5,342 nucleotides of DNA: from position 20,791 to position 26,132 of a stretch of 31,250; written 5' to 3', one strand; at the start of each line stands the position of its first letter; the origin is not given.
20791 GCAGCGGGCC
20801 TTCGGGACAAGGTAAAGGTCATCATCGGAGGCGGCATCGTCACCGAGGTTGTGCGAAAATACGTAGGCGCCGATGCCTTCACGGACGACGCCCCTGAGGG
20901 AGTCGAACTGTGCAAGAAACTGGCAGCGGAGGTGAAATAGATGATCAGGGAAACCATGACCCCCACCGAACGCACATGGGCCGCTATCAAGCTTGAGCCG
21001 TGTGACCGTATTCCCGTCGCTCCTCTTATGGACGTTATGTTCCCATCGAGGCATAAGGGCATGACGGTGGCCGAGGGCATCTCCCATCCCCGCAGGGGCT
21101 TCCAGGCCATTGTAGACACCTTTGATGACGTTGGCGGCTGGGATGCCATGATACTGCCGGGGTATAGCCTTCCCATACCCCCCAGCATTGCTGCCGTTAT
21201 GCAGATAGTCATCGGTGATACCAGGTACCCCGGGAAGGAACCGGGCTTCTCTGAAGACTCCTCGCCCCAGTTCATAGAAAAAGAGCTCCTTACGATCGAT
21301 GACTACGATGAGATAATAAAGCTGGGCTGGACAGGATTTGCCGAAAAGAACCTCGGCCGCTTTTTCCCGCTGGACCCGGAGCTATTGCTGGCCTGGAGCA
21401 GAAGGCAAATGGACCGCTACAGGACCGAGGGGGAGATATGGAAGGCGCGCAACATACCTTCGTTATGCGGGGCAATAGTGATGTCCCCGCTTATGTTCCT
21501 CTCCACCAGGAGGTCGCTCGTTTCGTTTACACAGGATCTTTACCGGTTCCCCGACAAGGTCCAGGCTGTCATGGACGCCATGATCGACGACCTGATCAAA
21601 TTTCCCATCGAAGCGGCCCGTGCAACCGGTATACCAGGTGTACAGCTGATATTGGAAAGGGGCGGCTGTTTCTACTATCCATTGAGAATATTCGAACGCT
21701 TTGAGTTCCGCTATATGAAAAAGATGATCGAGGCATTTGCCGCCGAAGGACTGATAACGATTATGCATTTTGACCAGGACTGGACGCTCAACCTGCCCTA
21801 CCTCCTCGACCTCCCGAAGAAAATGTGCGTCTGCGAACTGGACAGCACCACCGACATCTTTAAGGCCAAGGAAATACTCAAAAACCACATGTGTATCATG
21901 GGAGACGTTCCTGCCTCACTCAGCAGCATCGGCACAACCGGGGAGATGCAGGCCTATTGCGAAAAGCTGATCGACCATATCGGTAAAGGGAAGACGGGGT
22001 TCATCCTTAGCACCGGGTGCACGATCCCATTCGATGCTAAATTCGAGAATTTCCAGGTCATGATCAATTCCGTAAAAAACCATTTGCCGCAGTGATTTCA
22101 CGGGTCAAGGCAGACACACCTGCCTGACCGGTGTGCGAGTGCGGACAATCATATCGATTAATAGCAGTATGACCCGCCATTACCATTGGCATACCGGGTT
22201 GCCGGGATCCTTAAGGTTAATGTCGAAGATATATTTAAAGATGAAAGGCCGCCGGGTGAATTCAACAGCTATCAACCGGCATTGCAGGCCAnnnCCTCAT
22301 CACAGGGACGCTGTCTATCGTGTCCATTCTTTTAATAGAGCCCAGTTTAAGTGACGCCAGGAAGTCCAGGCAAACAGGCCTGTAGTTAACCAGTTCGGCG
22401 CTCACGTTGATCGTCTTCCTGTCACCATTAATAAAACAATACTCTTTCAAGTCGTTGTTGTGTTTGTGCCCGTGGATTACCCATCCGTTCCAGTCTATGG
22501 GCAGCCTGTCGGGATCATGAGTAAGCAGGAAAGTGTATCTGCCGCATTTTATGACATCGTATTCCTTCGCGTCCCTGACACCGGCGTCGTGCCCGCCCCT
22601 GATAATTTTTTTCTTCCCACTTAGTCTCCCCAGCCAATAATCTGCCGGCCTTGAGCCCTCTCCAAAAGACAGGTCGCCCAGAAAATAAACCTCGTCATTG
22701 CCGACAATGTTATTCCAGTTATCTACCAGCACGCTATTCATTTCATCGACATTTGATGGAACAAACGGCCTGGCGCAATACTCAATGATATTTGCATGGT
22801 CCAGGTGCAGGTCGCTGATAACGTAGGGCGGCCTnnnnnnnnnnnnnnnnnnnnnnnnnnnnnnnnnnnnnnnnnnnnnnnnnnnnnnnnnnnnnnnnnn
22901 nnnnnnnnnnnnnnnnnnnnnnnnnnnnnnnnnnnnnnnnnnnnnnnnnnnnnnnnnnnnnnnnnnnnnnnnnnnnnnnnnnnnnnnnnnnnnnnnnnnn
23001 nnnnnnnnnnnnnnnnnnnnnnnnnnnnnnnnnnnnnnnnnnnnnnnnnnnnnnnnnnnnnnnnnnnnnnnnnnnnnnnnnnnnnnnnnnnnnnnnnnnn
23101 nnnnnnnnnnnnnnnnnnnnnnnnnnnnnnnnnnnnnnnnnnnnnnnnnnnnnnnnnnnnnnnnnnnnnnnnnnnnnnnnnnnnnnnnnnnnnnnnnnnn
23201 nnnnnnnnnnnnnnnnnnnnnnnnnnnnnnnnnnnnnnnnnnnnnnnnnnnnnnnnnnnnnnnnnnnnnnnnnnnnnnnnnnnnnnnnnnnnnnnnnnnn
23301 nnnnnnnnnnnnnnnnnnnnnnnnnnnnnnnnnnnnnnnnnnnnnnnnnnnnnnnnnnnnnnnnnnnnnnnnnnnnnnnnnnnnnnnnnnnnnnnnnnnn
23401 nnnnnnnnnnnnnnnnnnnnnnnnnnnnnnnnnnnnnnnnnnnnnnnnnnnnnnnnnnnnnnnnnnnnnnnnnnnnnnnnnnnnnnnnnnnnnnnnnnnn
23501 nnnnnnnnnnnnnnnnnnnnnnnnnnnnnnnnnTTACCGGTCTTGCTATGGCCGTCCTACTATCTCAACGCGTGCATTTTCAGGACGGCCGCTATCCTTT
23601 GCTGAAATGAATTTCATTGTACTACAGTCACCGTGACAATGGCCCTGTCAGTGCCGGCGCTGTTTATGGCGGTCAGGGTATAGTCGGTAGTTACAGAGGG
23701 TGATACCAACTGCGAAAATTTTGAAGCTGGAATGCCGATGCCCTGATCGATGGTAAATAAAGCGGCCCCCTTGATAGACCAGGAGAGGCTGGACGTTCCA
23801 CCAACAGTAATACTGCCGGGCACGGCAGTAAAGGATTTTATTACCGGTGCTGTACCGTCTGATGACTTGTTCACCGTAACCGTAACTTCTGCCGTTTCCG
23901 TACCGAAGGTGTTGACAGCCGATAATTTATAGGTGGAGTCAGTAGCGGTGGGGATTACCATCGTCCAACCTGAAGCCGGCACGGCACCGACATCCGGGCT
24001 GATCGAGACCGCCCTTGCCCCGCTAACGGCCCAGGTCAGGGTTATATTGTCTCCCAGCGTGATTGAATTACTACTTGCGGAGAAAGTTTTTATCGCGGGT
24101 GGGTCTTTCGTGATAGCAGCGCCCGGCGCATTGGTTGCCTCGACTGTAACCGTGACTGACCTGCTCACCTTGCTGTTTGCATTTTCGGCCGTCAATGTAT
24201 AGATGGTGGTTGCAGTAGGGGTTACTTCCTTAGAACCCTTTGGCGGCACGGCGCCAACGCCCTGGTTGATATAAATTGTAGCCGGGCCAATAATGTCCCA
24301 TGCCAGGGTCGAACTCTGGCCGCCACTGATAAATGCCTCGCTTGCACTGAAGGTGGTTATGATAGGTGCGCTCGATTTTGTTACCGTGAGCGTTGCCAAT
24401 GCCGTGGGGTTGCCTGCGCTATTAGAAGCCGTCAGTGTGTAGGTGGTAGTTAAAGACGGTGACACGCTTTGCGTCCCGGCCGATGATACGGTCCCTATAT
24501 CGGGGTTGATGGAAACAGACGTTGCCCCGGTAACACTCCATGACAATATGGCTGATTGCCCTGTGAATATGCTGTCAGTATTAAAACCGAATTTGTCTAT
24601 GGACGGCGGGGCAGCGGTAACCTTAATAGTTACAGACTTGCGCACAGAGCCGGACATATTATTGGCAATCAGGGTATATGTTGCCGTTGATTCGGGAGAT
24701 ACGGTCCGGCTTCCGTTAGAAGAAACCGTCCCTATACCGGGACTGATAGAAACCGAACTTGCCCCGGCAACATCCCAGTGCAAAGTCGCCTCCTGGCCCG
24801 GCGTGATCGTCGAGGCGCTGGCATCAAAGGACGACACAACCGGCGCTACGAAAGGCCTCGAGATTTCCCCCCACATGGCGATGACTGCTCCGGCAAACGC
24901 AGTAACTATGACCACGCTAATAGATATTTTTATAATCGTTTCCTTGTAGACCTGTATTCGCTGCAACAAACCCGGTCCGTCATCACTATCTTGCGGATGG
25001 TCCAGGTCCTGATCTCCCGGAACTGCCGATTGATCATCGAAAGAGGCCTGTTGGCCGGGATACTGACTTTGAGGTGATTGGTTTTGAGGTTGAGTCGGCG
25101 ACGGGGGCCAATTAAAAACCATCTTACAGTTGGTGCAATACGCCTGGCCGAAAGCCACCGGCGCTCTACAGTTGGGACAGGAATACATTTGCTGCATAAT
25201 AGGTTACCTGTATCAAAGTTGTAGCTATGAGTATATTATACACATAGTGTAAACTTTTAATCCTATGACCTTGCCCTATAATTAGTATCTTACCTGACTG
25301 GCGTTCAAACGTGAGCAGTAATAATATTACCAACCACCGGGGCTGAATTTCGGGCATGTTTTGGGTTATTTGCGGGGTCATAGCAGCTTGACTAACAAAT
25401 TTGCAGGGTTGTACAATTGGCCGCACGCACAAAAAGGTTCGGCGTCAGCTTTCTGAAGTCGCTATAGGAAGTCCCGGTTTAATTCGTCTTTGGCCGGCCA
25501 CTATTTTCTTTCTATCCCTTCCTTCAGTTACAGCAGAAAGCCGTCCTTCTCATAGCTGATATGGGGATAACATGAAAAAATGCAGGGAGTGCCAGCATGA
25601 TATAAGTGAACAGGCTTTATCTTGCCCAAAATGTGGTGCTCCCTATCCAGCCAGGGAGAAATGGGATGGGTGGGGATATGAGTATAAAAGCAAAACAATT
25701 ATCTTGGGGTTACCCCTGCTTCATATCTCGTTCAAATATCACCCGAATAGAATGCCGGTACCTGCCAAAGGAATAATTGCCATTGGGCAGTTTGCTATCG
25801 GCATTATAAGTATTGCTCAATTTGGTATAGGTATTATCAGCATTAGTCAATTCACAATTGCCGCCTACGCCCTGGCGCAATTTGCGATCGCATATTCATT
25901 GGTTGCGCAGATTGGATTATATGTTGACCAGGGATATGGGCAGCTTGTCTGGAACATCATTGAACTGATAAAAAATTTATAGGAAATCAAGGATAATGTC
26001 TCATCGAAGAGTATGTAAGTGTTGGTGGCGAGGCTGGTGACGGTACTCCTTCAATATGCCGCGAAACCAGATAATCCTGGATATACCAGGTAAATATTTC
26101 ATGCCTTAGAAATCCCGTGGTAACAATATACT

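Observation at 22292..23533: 2H phosphoesterase fused to a metallophosphoesterase with GNHD changed to GGHD: candidate RNA end-healing or cyclic-nucleotide-degrading enzyme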

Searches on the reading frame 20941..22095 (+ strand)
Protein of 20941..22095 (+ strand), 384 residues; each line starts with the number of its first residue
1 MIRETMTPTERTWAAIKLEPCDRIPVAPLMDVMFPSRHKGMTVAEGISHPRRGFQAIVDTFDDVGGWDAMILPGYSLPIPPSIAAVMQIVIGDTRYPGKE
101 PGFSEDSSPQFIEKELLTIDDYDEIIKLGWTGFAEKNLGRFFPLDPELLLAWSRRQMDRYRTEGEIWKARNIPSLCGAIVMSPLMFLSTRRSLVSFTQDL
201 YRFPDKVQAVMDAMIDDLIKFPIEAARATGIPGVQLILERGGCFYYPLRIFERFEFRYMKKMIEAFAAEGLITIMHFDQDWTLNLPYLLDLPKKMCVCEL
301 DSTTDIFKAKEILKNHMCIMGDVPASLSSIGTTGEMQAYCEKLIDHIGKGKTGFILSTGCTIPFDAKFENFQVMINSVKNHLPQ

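Call 10: search_protein_families(library=pfam, proteins=[window:20941-22095:+], max_evalue=0.001)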
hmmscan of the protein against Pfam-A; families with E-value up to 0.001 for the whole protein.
window:20941-22095:+ (384 aa): 1 family
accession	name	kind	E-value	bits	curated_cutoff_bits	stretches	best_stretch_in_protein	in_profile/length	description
PF01208.23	URO-D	-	7.5e-22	78.2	23.9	1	189-380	158-345/346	Uroporphyrinogen decarboxylase (URO-D)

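Call 42: search_protein_families(library=pfam, alignment_id=A2, max_evalue=0.0001)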
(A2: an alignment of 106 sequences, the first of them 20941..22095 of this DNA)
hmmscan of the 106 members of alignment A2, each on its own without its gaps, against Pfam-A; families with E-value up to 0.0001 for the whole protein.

A. member 1, window:20941-22095:+ (384 aa): 1 family
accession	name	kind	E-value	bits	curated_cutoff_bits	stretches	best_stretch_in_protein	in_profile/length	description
PF01208.23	URO-D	-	7.5e-22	78.2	23.9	1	189-380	158-345/346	Uroporphyrinogen decarboxylase (URO-D)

B. families by the number of members that match (of 106 scanned): 137 families (the first 25 are shown)
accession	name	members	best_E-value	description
PF13173.12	AAA_14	3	3e-39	AAA domain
PF00005.33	ABC_tran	3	2.5e-33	ABC transporter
PF00753.33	Lactamase_B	3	5.6e-33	Metallo-beta-lactamase superfamily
PF08241.18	Methyltransf_11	3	3.4e-22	Methyltransferase domain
PF13649.12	Methyltransf_25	3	6.3e-20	Methyltransferase domain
PF08242.18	Methyltransf_12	3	7.9e-18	Methyltransferase domain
PF13489.12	Methyltransf_23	3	1.5e-14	Methyltransferase domain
PF13847.12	Methyltransf_31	3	1.9e-13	Methyltransferase domain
PF00293.34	NUDIX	3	4.1e-11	NUDIX domain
PF07679.22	I-set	3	3.1e-10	Immunoglobulin I-set domain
PF01209.24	Ubie_methyltran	3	2.8e-09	ubiE/COQ5 methyltransferase family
PF02463.25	SMC_N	3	7.4e-09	RecF/RecN/SMC N terminal domain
PF19289.4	PmbA_TldD_3rd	2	3.6e-69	PmbA/TldA metallopeptidase C-terminal domain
PF19583.5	ODP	2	3.6e-29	ODP family beta lactamase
PF00589.27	Phage_integrase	2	6e-19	Phage integrase family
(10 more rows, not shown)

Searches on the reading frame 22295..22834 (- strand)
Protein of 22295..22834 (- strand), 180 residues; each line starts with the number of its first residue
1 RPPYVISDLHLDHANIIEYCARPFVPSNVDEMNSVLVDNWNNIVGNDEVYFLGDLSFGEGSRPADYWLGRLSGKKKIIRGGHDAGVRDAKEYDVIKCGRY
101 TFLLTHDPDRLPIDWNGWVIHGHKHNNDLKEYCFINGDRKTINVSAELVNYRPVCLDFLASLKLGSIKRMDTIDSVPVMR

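Call 51: search_dna_similar(query=window:22295-22834:-, collection=phages, mode=protein, max_rows=25, max_evalue=0.001)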
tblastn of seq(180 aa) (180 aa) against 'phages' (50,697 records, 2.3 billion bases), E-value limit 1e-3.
Records with a match: 1266; places in all: 1266; records where one place covers at least 80% of the query: 300.
Best place of each record, by identity: <60% 1266.
By first word of the organism name: Vibrio 384; Pseudomonas 184; Escherichia 146; Enterococcus 68; Bacillus 57; Listeria 56; Salmonella 41; Staphylococcus 41; Rheinheimera 32; Mycobacterium 32; and 51 more.
By host as written in the record: - 386; Pseudomonas aeruginosa 52; Listeria monocytogenes 45; Escherichia coli 44; Vibrio harveyi BAA-1116 36; Rheinheimera sp. BAL341 32; Pseudomonas aeruginosa PAO1 27; Mycobacterium smegmatis mc2 155 24; and 271 more.
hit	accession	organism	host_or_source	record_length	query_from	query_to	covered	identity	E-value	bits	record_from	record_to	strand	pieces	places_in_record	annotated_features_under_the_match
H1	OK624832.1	Xanthomonas phage DES1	Xanthomonas sp.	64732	4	154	84%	40.5%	1e-15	79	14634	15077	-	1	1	hypothetical protein (x2)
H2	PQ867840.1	phage KZY1-k141_1027853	Crassostrea hongkongensis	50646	1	160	89%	37.9%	1e-15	79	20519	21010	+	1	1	metallophosphoesterase | DNA polymerase exonuclease subunit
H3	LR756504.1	uncultured phage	metagenomic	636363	4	175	96%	32.6%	3e-13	72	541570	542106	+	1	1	record has no annotation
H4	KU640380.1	Bacillus phage Shbh1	Bacillus sp. MGK1/ERV9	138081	4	162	88%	35.1%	7e-16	80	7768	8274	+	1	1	metallophosphoesterase-like protein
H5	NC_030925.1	Bacillus phage Shbh1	Bacillus sp. MGK1/ERV9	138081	4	162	88%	35.1%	7e-16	80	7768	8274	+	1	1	phosphoesterase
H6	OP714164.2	Pseudomonas phage vB_PsaM_M1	Pseudomonas sp. ZM01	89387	4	156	85%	35.8%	1e-11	67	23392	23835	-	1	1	phosphoesterase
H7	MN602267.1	Bacteriophage DSS3_PM1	-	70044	4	157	86%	35.5%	5e-12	69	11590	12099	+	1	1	metallophophesterase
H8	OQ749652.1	Phage Phass-1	human gut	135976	1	157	87%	34.8%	2e-13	73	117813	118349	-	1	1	hypothetical protein (x2)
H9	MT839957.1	Bacteriophage sp.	human fecal samples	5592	4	157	86%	35.3%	1e-15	79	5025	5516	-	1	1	record has no annotation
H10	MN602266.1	Bacteriophage DSS3_VP1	-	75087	4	157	86%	35.0%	2e-11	67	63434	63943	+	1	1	metallophophesterase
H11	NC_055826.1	Bacteriophage DSS3_VP1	-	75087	4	157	86%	35.0%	2e-11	67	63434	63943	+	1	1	phosphoesterase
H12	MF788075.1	Pseudomonas phage IME180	Pseudomonas aeruginosa IME180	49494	4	156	85%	34.5%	6e-6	51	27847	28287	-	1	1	phosphoesterase | DNA polymerase I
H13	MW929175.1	Pseudomonas phage K4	Pseudomonas aeruginosa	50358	4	156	85%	34.5%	6e-6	51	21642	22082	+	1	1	putative serine/threonine protein phosphatase | putative 5'-3' exonuclease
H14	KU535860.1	Pseudomonas phage O4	Pseudomonas aeruginosa PAO1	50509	4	156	85%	34.5%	6e-6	51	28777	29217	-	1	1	putative serine/threonine protein phosphatase | putative 5'-3' exonuclease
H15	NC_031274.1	Pseudomonas phage O4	Pseudomonas aeruginosa PAO1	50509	4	156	85%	34.5%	6e-6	51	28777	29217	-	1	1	phosphoesterase | putative 5'-3' exonuclease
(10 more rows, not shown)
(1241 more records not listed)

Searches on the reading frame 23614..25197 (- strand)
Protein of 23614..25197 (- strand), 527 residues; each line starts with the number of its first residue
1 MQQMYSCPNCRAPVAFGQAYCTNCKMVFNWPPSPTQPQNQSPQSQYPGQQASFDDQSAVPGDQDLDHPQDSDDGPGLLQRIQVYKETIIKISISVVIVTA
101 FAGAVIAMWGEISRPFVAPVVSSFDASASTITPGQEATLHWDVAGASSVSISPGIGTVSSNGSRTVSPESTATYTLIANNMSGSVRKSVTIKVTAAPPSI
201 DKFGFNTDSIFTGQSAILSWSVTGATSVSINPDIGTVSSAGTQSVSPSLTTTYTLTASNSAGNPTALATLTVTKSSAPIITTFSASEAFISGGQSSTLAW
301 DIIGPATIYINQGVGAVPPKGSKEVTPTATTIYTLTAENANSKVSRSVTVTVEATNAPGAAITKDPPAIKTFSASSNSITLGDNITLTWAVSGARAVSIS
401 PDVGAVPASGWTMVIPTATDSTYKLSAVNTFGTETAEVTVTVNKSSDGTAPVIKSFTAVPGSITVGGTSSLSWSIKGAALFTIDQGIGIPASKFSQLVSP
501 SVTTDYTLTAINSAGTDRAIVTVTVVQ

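Call 10: search_protein_families(library=pfam, proteins=[window:23614-25197:-], max_evalue=0.001)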
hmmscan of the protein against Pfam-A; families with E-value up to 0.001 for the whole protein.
window:23614-25197:- (527 aa): 2 families
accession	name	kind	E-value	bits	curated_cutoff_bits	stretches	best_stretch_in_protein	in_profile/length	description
PF07679.22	I-set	-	4.8e-10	39.8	23.7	0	250-272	68-90/90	Immunoglobulin I-set domain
PF13248.11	Zn_ribbon_3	-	0.00063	19.6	27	0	3-26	1-24/26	zinc-ribbon domain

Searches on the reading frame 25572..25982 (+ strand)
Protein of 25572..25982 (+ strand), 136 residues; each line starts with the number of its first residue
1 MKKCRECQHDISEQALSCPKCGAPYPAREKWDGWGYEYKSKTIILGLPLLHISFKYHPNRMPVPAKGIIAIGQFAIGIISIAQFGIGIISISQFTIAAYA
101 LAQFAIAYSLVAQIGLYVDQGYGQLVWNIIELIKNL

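Call 10: search_protein_families(library=pfam, proteins=[window:25572-25982:+], max_evalue=0.001)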
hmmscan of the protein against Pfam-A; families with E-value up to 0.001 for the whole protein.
window:25572-25982:+ (136 aa): 1 family
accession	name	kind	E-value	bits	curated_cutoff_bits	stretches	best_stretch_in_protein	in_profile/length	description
PF13240.11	Zn_Ribbon_1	-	0.00019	21.6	25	1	3-24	1-22/23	zinc-ribbon domain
